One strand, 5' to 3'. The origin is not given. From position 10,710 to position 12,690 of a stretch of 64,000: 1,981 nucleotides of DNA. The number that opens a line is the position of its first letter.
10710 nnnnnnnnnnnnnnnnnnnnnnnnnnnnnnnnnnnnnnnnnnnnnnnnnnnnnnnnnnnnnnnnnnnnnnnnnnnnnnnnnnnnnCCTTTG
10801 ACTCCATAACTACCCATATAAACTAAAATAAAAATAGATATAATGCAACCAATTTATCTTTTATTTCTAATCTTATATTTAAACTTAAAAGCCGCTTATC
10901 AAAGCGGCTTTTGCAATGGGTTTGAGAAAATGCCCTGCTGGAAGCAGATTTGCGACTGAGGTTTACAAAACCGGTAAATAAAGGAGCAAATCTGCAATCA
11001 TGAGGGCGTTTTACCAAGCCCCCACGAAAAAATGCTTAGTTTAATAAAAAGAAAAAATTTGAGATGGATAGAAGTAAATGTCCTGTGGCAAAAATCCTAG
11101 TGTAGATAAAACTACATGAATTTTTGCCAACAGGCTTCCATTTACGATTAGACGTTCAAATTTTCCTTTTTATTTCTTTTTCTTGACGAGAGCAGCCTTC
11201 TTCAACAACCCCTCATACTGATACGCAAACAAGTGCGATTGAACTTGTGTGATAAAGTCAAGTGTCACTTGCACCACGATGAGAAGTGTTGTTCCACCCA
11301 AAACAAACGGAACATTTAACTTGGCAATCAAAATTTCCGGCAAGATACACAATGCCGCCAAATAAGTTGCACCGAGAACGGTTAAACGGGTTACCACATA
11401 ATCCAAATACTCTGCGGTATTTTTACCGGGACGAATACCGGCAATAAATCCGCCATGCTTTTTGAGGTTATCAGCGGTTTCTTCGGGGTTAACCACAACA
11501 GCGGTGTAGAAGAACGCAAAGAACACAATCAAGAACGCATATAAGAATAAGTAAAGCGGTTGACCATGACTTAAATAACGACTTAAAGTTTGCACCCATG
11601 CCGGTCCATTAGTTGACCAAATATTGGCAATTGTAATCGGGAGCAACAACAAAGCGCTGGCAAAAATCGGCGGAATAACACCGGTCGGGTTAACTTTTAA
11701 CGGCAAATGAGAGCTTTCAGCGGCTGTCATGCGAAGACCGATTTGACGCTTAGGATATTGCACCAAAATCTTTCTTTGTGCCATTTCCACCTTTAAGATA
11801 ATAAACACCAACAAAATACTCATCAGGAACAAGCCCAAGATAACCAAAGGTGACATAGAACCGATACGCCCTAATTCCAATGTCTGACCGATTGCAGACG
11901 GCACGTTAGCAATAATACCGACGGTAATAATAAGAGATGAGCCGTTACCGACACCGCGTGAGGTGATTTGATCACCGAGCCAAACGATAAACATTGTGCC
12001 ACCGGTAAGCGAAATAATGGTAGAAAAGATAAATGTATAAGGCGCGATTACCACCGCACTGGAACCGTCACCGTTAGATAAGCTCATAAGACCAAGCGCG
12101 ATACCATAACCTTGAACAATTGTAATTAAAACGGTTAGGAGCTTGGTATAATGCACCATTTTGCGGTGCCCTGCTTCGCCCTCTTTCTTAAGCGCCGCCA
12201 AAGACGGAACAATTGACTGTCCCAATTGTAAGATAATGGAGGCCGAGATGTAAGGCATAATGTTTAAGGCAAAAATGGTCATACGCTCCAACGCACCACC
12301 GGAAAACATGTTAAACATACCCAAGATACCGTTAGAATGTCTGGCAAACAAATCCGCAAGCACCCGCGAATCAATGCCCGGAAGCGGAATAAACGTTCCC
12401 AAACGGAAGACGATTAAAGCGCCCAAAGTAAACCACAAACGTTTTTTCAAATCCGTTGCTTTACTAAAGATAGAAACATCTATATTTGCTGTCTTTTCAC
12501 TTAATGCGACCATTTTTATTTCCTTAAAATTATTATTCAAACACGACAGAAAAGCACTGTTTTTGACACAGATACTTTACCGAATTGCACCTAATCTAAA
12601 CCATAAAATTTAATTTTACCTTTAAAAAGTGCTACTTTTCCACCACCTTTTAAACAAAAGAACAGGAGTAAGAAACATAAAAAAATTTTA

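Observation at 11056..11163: Type B long hairpin element with a conserved asymmetric internal-loop motif (second copy at 5738..5831)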

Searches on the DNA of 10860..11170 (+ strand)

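Call 75: search_dna_similar(query=window:10860-11170:+, collection=plasmids, mode=distant, max_evalue=1, max_rows=15)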
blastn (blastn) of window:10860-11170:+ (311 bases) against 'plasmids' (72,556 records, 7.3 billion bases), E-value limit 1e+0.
Records with a match: 7; places in all: 7; records where one place covers at least 80% of the query: 0.
Best place of each record, by identity: >=99% 1; 90-95% 2; 80-90% 4.
By first word of the organism name: Priestia 4; Pseudoalteromonas 2; Cronobacter 1.
By predicted mobility (MOB-suite, as given by PLSDB): non-mobilizable 5; mobilizable 2.
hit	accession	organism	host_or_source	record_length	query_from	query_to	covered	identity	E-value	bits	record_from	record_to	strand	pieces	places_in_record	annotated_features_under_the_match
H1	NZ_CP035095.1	Priestia megaterium NBRC 15308 = ATCC 14581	single cell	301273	23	60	12%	84.6%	9e-1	41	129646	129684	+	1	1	none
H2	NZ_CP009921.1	Priestia megaterium NBRC 15308 = ATCC 14581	Microbial isolate culture,environmental ...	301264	23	60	12%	84.6%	9e-1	41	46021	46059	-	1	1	none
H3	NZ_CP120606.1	Priestia megaterium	cell culture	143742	23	60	12%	84.6%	9e-1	41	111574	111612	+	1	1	none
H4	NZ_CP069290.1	Priestia megaterium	microbe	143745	23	60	12%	84.6%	9e-1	41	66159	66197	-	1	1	none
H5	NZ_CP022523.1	Pseudoalteromonas sp. NC201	pure culture,sea water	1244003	25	53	9%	93.3%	3e-1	43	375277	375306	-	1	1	none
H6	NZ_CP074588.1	Pseudoalteromonas piscicida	mixed culture,water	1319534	25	53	9%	93.3%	3e-1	43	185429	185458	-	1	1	none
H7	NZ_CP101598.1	Cronobacter dublinensis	Cereal-based food (noodle) for infant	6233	30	51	7%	100.0%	9e-1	41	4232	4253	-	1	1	none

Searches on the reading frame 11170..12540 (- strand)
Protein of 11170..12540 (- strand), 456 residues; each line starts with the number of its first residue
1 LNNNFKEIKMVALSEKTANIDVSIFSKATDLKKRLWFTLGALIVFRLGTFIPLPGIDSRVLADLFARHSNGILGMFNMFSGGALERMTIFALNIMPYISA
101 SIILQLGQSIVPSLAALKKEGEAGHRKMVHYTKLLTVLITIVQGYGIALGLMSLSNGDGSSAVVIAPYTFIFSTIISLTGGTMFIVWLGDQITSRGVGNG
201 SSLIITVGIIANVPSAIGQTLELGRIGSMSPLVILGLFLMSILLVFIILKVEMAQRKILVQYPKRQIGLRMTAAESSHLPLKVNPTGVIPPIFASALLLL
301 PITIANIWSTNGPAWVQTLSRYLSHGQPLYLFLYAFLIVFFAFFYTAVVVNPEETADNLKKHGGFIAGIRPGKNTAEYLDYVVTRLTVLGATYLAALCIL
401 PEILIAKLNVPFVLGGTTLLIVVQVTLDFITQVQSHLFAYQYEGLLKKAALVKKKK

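Call 11: find_related_loci(query=window:11170-12540:-, collection=genome_contigs, flank=3000)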
Query window:11170-12540:- (456 aa) in genome_contigs; peptide patterns used: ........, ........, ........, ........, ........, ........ (x = any residue, [..] = any of these).
600 stretches matched a pattern (row limit reached: there are more); 580 encode a relative of the query (tblastn E <= 1e-3); the best 80 are kept; 80 distinct loci.
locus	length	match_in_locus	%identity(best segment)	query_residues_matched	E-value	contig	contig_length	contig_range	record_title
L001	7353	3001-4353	80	6-455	0e+0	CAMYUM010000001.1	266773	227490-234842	MAG TPA_asm: uncultured Azospirillum sp. isolate SRR10912534_bin.4_metaWRAP_v1.3_MAG genome assembly, contig: ERZ1421001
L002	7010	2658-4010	79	6-455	0e+0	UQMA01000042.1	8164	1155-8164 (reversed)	uncultured Azospirillum sp. isolate UMGS418 genome assembly, contig: NODE_3849_length_8164_cov_4.660377, whole genome sh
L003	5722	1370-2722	79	6-455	0e+0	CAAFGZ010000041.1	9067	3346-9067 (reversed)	MAG TPA_asm: Alphaproteobacteria bacterium, isolate HGM16772, WGS project CAAFGZ010000000 data, contig: SRS146812_107_k9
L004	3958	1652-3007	76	5-455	0e+0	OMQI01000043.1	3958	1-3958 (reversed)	uncultured Rhodospirillaceae bacterium isolate RUG772 genome assembly, contig: k87_9818575, whole genome shotgun sequenc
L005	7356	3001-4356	76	6-456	0e+0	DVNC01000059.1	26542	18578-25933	MAG TPA_asm: Candidatus Scatocola faecipullorum isolate ChiW3-316 ChiW3__C167590_L26542_SRR5506726, whole genome shotgun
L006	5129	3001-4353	76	6-455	0e+0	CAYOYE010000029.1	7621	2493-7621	MAG TPA_asm: uncultured Azospirillaceae bacterium isolate SRP222552_co1_183 genome assembly, contig: NODE_10440_length_7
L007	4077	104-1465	78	4-455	0e+0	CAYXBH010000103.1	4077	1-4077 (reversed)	MAG TPA_asm: uncultured Azospirillum sp. isolate SRP141132_co3_342 genome assembly, contig: NODE_22541_length_4077_cov_7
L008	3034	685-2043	75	4-455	0e+0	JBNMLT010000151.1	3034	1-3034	MAG: Alphaproteobacteria bacterium isolate CM_BacRUG1152.10 k141_188927_length_3034_cov_9.0000, whole genome shotgun seq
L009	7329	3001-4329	76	3-444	0e+0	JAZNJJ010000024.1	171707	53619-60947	MAG: Alphaproteobacteria bacterium isolate T1900044680_TS20190146.MAGScoT_cleanbin_000022 SGB_1681_k141_101176, whole ge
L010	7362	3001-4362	67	6-456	0e+0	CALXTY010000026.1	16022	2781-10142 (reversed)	MAG: uncultured Alphaproteobacteria bacterium isolate BRZ_DM__bin96 genome assembly, contig: BRZ_DM__NODE_4859_length_16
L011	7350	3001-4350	61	6-456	0e+0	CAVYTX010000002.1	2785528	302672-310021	MAG: uncultured Alphaproteobacteria bacterium isolate MFD05684.bin.1.360 genome assembly, contig: contig_15438, whole ge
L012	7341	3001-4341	63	9-455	0e+0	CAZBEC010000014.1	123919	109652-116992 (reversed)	MAG TPA_asm: uncultured Thalassospiraceae bacterium isolate SRP167671_co2_97 genome assembly, contig: NODE_141_length_12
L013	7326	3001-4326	63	14-456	0e+0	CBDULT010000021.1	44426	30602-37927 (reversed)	MAG TPA_asm: uncultured Thalassospiraceae bacterium isolate SRR22808124_binner12_Refined_92 genome assembly, contig: ERZ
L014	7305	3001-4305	63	18-455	0e+0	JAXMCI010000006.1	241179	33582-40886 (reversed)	MAG: Dongiaceae bacterium isolate STL-PRO6 C1.220.fa-6, whole genome shotgun sequence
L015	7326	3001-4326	63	14-456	0e+0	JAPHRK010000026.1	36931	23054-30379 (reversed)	MAG: Rhodospirillales bacterium isolate N2D-Bin_14 c_000000742368, whole genome shotgun sequence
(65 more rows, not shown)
